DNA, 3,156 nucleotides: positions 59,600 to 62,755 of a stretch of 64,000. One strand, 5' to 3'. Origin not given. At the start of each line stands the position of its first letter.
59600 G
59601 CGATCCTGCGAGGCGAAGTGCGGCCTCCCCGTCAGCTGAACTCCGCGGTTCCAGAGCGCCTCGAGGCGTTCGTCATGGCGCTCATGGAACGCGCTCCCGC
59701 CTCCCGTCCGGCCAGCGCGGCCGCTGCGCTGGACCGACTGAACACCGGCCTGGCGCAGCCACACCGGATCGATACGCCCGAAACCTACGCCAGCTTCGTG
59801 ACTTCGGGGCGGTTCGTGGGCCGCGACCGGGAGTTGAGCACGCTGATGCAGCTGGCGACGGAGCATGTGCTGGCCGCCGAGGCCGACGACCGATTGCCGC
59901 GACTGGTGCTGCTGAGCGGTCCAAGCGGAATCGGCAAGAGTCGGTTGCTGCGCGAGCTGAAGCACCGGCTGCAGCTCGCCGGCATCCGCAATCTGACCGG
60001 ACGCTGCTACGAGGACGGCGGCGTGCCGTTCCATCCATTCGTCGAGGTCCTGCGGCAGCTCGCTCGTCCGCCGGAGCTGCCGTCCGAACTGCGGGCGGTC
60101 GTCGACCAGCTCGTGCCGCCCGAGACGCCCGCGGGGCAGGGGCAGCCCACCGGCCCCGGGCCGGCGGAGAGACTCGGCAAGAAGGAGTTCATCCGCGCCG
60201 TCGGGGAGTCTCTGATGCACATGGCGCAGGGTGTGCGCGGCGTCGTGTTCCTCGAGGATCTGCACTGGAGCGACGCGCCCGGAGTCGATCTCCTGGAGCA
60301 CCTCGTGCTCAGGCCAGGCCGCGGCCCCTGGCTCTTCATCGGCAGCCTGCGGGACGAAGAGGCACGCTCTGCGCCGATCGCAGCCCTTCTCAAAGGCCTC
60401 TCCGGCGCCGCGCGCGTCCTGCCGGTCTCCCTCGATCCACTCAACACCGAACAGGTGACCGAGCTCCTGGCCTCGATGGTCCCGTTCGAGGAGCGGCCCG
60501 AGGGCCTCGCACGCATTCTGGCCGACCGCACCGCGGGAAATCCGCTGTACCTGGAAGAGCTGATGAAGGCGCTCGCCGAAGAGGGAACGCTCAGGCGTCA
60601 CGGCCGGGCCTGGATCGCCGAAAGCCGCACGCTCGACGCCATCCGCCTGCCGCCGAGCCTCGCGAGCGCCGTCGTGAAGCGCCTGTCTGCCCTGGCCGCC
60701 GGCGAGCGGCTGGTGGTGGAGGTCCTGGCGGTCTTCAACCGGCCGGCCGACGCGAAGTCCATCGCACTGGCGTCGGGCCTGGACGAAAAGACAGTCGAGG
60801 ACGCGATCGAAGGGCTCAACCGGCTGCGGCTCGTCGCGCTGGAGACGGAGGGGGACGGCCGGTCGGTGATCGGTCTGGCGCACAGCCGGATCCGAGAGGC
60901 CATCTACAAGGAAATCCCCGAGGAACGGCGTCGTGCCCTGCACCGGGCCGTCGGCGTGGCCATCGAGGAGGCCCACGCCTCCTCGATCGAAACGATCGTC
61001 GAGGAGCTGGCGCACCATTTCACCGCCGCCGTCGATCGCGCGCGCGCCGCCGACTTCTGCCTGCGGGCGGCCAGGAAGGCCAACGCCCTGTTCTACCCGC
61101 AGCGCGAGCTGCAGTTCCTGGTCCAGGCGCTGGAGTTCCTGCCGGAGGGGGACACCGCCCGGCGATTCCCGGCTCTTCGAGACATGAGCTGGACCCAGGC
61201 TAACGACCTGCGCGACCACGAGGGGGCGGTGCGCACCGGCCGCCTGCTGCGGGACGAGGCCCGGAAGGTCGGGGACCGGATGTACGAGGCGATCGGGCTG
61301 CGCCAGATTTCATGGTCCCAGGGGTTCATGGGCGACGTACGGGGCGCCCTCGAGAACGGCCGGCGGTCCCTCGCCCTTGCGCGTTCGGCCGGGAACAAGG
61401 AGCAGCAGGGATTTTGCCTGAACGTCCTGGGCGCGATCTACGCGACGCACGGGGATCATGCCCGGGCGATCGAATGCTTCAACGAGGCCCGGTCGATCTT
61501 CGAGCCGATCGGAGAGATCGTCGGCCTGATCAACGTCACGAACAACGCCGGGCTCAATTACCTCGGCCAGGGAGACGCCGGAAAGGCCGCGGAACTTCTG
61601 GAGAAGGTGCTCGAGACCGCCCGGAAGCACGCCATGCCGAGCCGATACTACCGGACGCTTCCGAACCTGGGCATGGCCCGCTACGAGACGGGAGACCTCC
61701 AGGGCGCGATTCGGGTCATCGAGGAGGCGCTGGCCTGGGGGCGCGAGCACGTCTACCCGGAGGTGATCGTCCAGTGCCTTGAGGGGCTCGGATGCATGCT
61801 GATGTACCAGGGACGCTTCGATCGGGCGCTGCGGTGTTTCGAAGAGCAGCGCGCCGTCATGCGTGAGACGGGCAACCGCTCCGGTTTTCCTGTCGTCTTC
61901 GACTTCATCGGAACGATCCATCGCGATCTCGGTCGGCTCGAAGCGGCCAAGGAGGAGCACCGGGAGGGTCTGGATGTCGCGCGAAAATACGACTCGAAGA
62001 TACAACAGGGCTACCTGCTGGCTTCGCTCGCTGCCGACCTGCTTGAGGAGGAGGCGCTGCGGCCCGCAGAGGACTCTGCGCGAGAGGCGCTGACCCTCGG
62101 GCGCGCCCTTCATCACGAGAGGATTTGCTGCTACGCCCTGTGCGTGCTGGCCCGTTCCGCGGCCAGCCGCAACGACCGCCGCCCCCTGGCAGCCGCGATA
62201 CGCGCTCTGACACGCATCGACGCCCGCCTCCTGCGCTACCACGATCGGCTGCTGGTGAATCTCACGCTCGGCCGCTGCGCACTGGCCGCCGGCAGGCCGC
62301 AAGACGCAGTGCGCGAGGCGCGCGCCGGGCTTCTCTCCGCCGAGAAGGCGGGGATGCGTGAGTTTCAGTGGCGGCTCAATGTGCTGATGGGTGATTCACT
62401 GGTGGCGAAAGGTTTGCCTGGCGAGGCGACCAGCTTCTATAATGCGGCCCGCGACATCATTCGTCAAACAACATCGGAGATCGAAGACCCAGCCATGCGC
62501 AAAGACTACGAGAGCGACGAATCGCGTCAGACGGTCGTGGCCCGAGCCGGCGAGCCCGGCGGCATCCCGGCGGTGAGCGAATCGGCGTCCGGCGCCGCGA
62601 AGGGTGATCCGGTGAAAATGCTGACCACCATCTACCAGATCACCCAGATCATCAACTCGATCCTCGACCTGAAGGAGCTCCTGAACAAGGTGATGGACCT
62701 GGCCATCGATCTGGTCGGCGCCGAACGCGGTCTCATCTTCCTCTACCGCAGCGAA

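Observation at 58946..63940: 1664-aa Ser/Thr kinase-STAND ATPase-TPR-GAF-sigma54 activator fusion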

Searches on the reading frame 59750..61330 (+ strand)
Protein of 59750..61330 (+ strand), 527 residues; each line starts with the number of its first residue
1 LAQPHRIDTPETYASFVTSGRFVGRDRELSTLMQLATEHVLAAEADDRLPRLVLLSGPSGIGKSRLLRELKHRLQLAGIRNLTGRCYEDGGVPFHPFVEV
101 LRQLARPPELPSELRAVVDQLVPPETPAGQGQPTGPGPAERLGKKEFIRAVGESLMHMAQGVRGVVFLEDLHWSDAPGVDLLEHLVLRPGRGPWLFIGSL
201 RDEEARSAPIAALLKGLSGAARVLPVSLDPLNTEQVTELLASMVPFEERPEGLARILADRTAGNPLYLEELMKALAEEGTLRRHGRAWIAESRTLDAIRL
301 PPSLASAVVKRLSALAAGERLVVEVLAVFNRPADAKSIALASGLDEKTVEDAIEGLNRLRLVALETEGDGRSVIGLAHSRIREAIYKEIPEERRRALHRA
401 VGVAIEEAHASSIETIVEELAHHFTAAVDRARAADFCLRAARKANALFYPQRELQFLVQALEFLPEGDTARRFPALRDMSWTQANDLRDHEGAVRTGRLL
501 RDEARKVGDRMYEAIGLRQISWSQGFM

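Call 77: predict_structure(alignment_id=A4)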
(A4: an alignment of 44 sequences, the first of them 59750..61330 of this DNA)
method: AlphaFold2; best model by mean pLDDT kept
length: 527 residues; sequences in the alignment: 44
mean_pLDDT: 88.8   pTM: 0.86
mean pLDDT of the five models: 88.8, 87.3, 87.0, 86.7, 85.5
residues with pLDDT >= 90: 351; 70-90: 127; 50-70: 32; < 50: 17
segments of 3 or more residues with pLDDT < 50: 1-5, 128-139
pLDDT, mean of each block of 10 residues (from residue 1): 49 64 90 95 79 94 94 93 86 85 90 91 65 44 87 94 95 93 92 94 90 87 94 94 86 91 92 84 81 68 86 92 96 94 96 91 83 90 94 98 95 91 97 97 92 96 97 98 96 98 98 98 97
secondary structure, 60 per line:
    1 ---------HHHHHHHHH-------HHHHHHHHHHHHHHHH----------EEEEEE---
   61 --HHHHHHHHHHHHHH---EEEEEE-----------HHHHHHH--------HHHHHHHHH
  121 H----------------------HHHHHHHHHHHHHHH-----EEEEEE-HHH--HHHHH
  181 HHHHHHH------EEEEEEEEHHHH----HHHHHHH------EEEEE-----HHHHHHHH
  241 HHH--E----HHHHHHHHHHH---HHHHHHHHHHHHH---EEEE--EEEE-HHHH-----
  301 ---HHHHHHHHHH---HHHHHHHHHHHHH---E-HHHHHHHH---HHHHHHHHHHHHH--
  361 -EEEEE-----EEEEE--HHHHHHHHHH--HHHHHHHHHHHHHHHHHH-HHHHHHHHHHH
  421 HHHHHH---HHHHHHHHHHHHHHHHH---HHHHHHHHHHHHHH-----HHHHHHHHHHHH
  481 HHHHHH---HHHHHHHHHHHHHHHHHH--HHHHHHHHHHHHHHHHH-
elements in order: H10-18 H26-41 E52-57 H63-76 E80-85 H97-103 H112-121 H144-158 E164-169 H176-187 E194-201 H202-205 H210-216 E223-227 H233-243 H251-261 H265-277 E281-284 E287-290 H292-295 H304-313 H317-329 H335-342 H346-358 E362-366 E372-376 H379-388 H391-408 H410-426 H430-446 H450-463 H469-486 H490-507 H510-526
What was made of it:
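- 59810..60880 (+): STAND nucleotide-binding oligomerisation module: AAA_16 P-loop, helical domain and winged helix. Walker A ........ at 59918-59941; Walker B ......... at 60242-60268. AF2 model of aa 269-795 has pLDDT 88.8 (call 77).
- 60884..62530 (+): Helical-repeat (TPR / MalT-like) sensor arm, about aa 647-1195. All-helical repeats in the model from aa ~647 (call 77).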

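Call 80: fold_search(model_id=the predicted structure, library=pdb)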
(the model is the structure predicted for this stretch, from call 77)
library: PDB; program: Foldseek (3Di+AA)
matches with E <= 10: 1652; with E <= 0.001: 95
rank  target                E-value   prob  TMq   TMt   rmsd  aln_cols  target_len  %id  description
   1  1z6t_B                2.1e-10  1.00  0.54  0.50   9.3       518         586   13  Structure of the apoptotic protease-activating factor 1 bound to ADP (released 2005-04-19)
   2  3shf                  3.6e-10  1.00  0.54  0.27   9.4       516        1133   15  Crystal structure of the R265S mutant of full-length murine Apaf-1 (released 2011-08-24)
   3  3sfz                  4.3e-10  1.00  0.55  0.28   7.7       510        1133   16  Crystal structure of full-length murine Apaf-1 (released 2011-08-24)
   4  1z6t_A                5.6e-10  1.00  0.55  0.51   9.1       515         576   14  Structure of the apoptotic protease-activating factor 1 bound to ADP (released 2005-04-19)
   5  6mfv_A                5.6e-10  1.00  0.46  0.39  11.0       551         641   13  Crystal structure of the Signal Transduction ATPase with Numerous Domains (STAND) protein with a tetratricopeptide rep (released 2019-02-20)
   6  3j2t_A                1.2e-09  1.00  0.28  0.15  22.3       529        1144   14  An improved model of the human apoptosome (released 2013-04-10)
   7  5juy_A                2.5e-08  1.00  0.30  0.16  22.5       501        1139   16  Active human apoptosome with procaspase-9 (released 2016-10-19)
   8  5juy_B                2.5e-08  1.00  0.30  0.15  22.5       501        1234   16  Active human apoptosome with procaspase-9 (released 2016-10-19)
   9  8jol_B                8.1e-08  1.00  0.31  0.33  18.0       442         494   14  cryo-EM structure of the CED-4/CED-3 holoenzyme (released 2023-06-28)
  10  4m9s_B                9.6e-08  1.00  0.30  0.31  17.9       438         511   14  crystal structure of CED-4 bound CED-3 fragment (released 2013-10-23)
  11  2qby_A                1.2e-07  1.00  0.32  0.44  14.7       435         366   14  Crystal structure of a heterodimer of Cdc6/Orc1 initiators bound to origin DNA (from S. solfataricus) (released 2007-09-11)
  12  2qby_B                2.0e-07  1.00  0.37  0.50  12.6       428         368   14  Crystal structure of a heterodimer of Cdc6/Orc1 initiators bound to origin DNA (from S. solfataricus) (released 2007-09-11)
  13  7jgr_G                5.3e-07  1.00  0.35  0.48  15.6       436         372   11  Structure of Drosophila ORC bound to DNA (84 bp) and Cdc6 (released 2020-09-09)
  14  8s0e_G                7.6e-07  1.00  0.34  0.51  14.4       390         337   14  H. sapiens OCCM bound to double stranded DNA (released 2024-10-02)
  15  1fnn_A                8.7e-07  1.00  0.36  0.47  17.7       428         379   14  CRYSTAL STRUCTURE OF CDC6P FROM PYROBACULUM AEROPHILUM (released 2000-10-04)
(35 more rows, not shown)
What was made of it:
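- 59810..60880 (+): Best Foldseek matches are Apaf-1, the STAND-TPR protein 6mfv, CED-4 and NLRs (call 80).
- STAND fold: a confident AF2 model (pLDDT 88.8, pTM 0.86; call 77) best matches Apaf-1, the STAND-TPR protein 6mfv, CED-4 and NLRs (call 80).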

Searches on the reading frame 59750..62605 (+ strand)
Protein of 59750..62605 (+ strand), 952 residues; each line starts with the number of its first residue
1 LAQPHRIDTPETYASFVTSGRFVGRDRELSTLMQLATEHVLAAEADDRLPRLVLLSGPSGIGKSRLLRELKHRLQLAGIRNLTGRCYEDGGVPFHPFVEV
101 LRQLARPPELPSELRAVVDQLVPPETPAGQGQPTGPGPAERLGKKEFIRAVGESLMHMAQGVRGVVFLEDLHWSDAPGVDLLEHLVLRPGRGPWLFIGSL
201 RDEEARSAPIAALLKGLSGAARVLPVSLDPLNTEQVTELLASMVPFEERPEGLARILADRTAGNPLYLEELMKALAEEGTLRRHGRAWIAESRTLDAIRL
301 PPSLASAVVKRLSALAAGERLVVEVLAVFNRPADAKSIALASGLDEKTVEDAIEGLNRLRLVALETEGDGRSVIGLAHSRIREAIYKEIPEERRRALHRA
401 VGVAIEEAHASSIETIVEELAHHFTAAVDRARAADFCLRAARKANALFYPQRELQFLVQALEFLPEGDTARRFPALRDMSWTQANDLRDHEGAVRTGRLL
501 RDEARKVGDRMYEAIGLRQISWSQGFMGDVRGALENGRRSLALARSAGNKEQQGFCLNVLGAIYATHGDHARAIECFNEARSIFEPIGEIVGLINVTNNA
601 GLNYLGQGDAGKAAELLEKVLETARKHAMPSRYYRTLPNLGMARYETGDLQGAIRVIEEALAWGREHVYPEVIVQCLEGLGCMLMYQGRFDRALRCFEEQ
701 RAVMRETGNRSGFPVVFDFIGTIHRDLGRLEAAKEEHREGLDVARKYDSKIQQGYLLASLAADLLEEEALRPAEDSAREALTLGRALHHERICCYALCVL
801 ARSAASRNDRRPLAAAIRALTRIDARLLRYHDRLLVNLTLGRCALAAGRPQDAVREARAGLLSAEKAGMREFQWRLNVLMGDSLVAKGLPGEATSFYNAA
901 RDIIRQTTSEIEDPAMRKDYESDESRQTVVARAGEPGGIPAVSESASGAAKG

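Call 64: search_solved_structures(query=window:59750-62605:+, max_evalue=0.01)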
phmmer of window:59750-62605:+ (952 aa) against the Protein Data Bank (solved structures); distinct sequences matched with E-value up to 0.01: 23.
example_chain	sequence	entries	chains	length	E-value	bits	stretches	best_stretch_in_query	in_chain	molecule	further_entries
9qhb_A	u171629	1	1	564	6.2e-13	51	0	560-698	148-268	Engineered tetratricopeptide repeat protein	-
7obi_A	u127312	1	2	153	8.7e-08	34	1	556-661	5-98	CTPR-rv4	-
9qhc_A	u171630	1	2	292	2.8e-07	32.3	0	560-662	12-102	Engineered tetratricopeptide repeat protein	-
5a7d_B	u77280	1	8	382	6.1e-07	31.2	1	504-626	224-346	PINS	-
8bu0_A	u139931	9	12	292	1.6e-06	29.8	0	560-661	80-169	Consensus tetratricopeptide repeat protein | Crystal structure of an 8-repeat consensus TPR superhelix with Zinc. | Monomer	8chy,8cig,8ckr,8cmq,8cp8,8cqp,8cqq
4a1s_A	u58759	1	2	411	2.6e-06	29.1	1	504-621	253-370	PARTNER OF INSCUTEABLE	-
6hc2_A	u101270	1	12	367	0.00089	20.7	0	498-627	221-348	G-protein-signaling modulator 2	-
4i9c_A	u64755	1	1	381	0.0011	20.4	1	651-770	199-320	Response regulator aspartate phosphatase F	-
4i9e_A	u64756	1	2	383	0.0011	20.4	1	651-770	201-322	Response regulator aspartate phosphatase F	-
3ulq_A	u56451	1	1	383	0.0011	20.4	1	651-770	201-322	Response regulator aspartate phosphatase F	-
5a6c_A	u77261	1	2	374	0.0012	20.3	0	498-626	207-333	G-PROTEIN-SIGNALING MODULATOR 2, AFADIN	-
3sf4_A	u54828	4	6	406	0.0012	20.3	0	504-627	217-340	G-protein-signaling modulator 2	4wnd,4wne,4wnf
4wng_A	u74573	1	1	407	0.0012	20.2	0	504-627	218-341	G-protein-signaling modulator 2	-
9y6s_6s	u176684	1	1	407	0.0013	20.2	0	511-661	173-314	Anaphase-promoting complex subunit 5 domain-containing protein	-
3ro2_A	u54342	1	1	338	0.0015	19.9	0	504-626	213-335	G-protein-signaling modulator 2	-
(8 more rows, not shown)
